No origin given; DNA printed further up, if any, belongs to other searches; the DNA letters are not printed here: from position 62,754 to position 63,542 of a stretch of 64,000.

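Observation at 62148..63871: asnA (asparagine synthetase A) precisely split by a cassette encoding an asparaginase-like protein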

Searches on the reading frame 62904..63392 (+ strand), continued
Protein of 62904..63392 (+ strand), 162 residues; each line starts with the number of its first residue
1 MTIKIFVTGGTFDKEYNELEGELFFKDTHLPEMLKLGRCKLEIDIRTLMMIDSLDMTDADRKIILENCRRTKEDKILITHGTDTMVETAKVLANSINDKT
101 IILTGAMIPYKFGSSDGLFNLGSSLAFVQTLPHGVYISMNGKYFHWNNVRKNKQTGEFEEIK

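Call 34: search_solved_structures(query=window:62904-63389:+, max_evalue=0.01, show_alignments=2)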
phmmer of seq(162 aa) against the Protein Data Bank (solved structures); distinct sequences matched with E-value up to 0.01: 84 (the best 60 are shown).
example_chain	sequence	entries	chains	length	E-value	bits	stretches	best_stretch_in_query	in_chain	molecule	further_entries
8uoo_A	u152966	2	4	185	7.1e-35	123.5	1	3-161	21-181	Asparaginase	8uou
8up8_A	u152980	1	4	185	2.6e-34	121.7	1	3-161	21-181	Asparaginase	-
8up3_A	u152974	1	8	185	2.6e-34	121.7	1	3-161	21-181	Asparaginase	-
8up9_A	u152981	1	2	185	2.6e-34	121.7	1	3-161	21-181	Asparaginase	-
8uor_A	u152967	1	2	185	2.6e-34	121.7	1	3-161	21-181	Asparaginase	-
8upc_A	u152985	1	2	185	5e-34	120.8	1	3-161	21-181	Asparaginase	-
8up6_A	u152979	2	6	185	5e-34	120.8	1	3-161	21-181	Asparaginase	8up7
8uow_A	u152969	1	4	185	1.3e-33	119.4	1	3-161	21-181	Asparaginase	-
1wls_A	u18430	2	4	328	1.5e-14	57.5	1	21-146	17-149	L-asparaginase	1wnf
9ufq_A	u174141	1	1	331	5.1e-12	49.2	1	6-142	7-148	asparaginase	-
9ufr_A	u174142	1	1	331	6.5e-11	45.7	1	6-142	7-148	asparaginase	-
5b5u_A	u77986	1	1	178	1.7e-10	44.3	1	38-145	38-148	L-asparaginase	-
5b74_A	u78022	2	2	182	1.8e-10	44.2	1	38-145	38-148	L-asparaginase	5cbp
4nje_A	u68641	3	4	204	2.1e-10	44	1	36-145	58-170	L-asparaginase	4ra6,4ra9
4q0m_A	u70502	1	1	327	6.2e-10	42.5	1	42-144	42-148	L-asparaginase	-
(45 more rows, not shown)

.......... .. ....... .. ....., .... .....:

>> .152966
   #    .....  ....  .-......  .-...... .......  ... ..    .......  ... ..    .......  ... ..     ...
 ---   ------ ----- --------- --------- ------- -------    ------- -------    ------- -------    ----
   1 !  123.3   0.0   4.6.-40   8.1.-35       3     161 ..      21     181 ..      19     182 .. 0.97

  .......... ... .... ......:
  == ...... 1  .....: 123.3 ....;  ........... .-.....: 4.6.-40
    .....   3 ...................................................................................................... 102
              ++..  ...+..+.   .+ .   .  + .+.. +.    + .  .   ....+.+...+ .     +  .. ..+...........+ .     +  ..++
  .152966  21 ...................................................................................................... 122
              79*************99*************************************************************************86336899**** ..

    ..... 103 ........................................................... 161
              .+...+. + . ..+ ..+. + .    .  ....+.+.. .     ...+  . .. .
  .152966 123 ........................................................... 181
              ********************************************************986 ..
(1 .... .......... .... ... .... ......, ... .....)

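Call 36: search_protein_families(library=phrogs, proteins=[window:62904-63389:+], max_evalue=0.01)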
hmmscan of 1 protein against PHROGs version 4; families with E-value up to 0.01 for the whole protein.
seq(162 aa): 0 families

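Call 39: find_encoding_contigs(protein=P0010, flank=4000, max_places=4)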
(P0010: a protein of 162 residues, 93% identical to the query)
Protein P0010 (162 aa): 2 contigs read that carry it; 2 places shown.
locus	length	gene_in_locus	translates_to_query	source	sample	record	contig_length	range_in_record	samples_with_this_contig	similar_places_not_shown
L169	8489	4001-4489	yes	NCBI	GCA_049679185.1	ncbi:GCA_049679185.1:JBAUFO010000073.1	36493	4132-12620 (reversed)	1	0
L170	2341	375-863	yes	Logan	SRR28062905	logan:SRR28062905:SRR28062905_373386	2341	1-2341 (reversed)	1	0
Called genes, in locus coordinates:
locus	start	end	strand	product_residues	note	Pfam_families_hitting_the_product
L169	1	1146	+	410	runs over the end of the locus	-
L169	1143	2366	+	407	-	PF13439:Glyco_transf_4, PF00534:Glycos_transf_1, PF13692:Glyco_trans_1_4, PF13524:Glyco_trans_1_2 (weak)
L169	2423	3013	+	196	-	PF00583:Acetyltransf_1 (weak)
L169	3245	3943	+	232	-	PF03590:AsnA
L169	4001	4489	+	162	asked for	PF00710:Asparaginase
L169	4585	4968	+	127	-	PF03590:AsnA (weak)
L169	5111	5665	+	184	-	-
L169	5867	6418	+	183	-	PF21820:DUF6886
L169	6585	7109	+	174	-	PF09411:PagL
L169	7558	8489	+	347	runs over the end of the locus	PF07719:TPR_2 (faint), PF13181:TPR_8 (faint), PF00515:TPR_1 (faint), PF06267:DUF1028, PF13432:TPR_16 (weak), PF14559:TPR_19 (weak)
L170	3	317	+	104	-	?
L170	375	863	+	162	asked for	PF00710:Asparaginase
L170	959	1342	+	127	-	PF03590:AsnA (weak)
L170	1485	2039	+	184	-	-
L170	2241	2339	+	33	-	?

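Call 40: find_encoding_contigs(protein=P0004, flank=4000, max_places=6)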
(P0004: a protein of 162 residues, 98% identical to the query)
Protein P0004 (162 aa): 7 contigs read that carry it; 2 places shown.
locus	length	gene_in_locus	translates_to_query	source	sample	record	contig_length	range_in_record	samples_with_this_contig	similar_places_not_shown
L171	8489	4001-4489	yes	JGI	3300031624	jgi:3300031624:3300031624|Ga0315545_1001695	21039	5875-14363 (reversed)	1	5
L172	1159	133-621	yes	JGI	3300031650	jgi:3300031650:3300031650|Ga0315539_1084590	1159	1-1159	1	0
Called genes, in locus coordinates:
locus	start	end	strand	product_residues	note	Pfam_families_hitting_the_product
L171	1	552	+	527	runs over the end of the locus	PF01839:FG-GAP (faint), PF13517:FG-GAP_3 (weak), PF00404:Dockerin_1 (weak)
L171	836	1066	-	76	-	PF18917:LiaI-LiaF-like_TM1, PF22570:LiaF-TM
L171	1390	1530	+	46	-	-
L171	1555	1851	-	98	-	-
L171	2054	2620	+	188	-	PF06414:Zeta_toxin (weak), PF13671:AAA_33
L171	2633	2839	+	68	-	-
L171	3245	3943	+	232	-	PF03590:AsnA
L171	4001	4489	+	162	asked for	PF00710:Asparaginase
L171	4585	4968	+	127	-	PF03590:AsnA (weak)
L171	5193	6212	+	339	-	-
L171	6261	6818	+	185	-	PF21820:DUF6886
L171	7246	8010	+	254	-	PF18734:HEPN_AbiU2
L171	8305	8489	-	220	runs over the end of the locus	PF02254:TrkA_N, PF02080:TrkA_C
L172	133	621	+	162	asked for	PF00710:Asparaginase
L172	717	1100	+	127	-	PF03590:AsnA (weak)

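Call 41: find_encoding_contigs(protein=P0021, flank=4000, max_places=4)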
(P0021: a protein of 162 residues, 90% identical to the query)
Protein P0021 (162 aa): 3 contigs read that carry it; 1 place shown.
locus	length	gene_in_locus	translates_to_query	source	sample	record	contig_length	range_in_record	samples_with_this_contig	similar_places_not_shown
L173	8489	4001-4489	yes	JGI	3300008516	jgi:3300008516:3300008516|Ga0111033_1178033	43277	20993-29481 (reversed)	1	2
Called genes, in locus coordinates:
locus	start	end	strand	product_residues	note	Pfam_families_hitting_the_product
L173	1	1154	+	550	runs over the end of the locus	-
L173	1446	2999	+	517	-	PF04223:CitF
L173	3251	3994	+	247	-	PF03590:AsnA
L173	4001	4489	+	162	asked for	PF00710:Asparaginase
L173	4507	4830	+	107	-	-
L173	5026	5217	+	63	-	-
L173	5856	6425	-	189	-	-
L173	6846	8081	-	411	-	PF00924:MS_channel_2nd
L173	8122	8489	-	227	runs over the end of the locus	PF00702:Hydrolase, PF13419:HAD_2, PF13242:Hydrolase_like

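Call 66: find_related_loci(query=window:62904-63389:+, collection=viral_contigs, flank=3000)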
Query seq(162 aa) (162 aa) in viral_contigs; peptide patterns used: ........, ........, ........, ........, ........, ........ (x = any residue, [..] = any of these).
14 stretches matched a pattern, but none encodes a relative of the query by tblastn (E <= 1e-3).

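Call 72: search_dna_similar(query=window:62904-63389:+, collection=plasmids, mode=protein, max_rows=12)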
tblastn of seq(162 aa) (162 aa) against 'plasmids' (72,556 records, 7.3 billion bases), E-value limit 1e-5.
Records with a match: 33; places in all: 37; records where one place covers at least 80% of the query: 14.
Best place of each record, by identity: <60% 33.
By first word of the organism name: Escherichia 10; Klebsiella 4; Tritonibacter 2; Bacillus 2; Roseovarius 1; Streptomyces 1; Halalkalicoccus 1; Photobacterium 1; Parasedimentitalea 1; Ruegeria 1; and 9 more.
By predicted mobility (MOB-suite, as given by PLSDB): non-mobilizable 26; conjugative 6; mobilizable 1.
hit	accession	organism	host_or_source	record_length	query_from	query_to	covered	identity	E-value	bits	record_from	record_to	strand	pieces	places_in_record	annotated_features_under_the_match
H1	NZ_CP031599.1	Roseovarius indicus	pure culture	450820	3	159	97%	45.6%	2e-34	133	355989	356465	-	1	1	asparaginase domain-containing protein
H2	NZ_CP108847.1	Streptomyces sp. NBC_00846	-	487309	3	158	96%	37.7%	4e-20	93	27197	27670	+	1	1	asparaginase domain-containing protein | RidA family protein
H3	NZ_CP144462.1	Halalkalicoccus sp. FCH27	cell culture,Salt lake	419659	3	158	96%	36.3%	1e-23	103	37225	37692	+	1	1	asparaginase domain-containing protein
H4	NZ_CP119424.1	Photobacterium sp. DA100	-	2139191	3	155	94%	33.1%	4e-9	61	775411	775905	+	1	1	none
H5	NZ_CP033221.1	Parasedimentitalea marina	Cell culture,deep seawater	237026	1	160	99%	31.5%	2e-15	79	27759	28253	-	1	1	asparaginase domain-containing protein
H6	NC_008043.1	Ruegeria sp. TM1040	-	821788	1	152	94%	32.7%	4e-10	64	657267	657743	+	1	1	asparaginase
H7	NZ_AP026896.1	Aeromonas caviae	Microbe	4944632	2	156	96%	31.4%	2e-7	57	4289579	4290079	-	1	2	none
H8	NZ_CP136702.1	Tritonibacter scottomollicae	Macrocystis pyrifera gametophyte,Whole ...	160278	1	152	94%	31.9%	5e-11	67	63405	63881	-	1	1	asparaginase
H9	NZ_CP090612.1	Escherichia coli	pig,lung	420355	2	156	96%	30.3%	7e-7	55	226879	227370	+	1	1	ansA: asparaginase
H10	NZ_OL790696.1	Escherichia coli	-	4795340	2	156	96%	30.3%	7e-7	55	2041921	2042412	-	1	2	none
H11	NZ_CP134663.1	Escherichia coli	Larus michahellis,bacteria,cloaca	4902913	2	156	96%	30.3%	7e-7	55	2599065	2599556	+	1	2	none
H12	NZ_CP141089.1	Escherichia coli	Homo sapiens,Infected Human Urine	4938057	2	156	96%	30.3%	7e-7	55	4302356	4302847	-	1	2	none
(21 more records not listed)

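Call 73: search_dna_similar(query=window:62904-63389:+, collection=phages, mode=protein, max_rows=8)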
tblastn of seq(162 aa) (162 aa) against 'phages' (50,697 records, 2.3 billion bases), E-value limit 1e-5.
Records with a match: 3; places in all: 3; records where one place covers at least 80% of the query: 1.
Best place of each record, by identity: <60% 3.
By first word of the organism name: Salmonella 3.
By host as written in the record: Salmonella enterica subsp. enterica serovar Kentucky 2; Homo sapiens 1.
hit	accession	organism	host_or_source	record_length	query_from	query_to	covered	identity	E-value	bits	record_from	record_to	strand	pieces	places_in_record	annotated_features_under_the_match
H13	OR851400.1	Salmonella phage S.Kent 1-2-1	Salmonella enterica subsp. enterica ...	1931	2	156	96%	31.5%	3e-8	57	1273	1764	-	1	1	record has no annotation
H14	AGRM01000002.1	Salmonella enterica subsp. houtenae str. ATCC BAA-1581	Homo sapiens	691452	51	155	65%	38.6%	6e-7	54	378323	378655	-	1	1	L-asparaginase, type II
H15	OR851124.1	Salmonella phage S.Kent 1-2-1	Salmonella enterica subsp. enterica ...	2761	51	155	65%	38.6%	1e-6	52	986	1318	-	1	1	record has no annotation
